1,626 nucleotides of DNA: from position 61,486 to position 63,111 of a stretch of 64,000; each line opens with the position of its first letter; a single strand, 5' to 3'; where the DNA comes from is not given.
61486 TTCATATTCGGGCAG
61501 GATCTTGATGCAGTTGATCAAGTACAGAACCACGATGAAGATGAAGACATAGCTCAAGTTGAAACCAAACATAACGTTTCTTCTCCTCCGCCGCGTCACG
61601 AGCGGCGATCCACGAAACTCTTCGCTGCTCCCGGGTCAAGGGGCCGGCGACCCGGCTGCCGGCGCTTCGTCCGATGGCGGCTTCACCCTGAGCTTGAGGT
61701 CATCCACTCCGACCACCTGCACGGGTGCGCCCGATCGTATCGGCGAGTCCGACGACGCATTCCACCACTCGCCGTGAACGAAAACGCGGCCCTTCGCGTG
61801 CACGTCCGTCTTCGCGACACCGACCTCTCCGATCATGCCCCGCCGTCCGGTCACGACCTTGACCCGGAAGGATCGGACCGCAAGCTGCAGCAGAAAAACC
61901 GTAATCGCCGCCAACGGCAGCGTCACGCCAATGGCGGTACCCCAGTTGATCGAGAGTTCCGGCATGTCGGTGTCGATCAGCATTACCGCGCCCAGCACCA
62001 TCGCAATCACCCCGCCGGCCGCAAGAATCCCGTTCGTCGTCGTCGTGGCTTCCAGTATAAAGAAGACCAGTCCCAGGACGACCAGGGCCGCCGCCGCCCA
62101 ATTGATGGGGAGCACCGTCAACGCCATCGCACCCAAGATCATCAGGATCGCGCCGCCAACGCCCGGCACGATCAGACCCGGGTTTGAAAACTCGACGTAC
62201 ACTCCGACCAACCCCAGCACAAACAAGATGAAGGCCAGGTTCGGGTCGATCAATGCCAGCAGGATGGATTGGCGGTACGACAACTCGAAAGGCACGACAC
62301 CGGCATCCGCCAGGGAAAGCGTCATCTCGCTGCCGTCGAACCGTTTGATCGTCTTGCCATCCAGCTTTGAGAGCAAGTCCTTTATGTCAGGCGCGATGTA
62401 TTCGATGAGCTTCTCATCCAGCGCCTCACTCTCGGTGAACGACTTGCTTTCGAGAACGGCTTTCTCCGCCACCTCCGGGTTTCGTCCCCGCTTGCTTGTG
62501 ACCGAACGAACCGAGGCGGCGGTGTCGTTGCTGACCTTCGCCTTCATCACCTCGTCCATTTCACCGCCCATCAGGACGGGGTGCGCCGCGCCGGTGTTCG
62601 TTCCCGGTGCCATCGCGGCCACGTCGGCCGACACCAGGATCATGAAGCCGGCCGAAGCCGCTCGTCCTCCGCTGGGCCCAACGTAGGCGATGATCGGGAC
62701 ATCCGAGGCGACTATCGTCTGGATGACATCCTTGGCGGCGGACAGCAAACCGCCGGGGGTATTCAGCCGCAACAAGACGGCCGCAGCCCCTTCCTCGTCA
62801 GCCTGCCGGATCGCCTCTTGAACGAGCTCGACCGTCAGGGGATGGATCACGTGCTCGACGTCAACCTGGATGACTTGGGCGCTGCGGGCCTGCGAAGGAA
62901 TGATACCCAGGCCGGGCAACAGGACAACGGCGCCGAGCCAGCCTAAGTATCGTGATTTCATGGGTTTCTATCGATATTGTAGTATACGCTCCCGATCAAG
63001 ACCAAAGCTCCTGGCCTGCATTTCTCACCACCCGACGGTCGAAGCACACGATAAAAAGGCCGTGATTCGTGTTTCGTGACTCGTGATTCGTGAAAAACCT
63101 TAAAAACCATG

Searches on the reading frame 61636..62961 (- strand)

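Call 80: search_protein_families(library=pfam, proteins=[window:61636-62961:-])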
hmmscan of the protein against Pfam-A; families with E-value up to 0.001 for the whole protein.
window:61636-62961:- (441 aa): 3 families
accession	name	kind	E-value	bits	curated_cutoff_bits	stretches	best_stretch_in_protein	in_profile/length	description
PF24961.1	NfeD_membrane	-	1.9e-23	83.2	26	1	241-358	1-117/119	NfeD integral membrane domain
PF25145.1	NfeD1b_N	-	1.1e-19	71.3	40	1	30-187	2-153/189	NfeD1b, N-terminal domain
PF01957.25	NfeD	-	1.1e-15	58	29.1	1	375-428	3-57/57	NfeD-like C-terminal, partner-binding domain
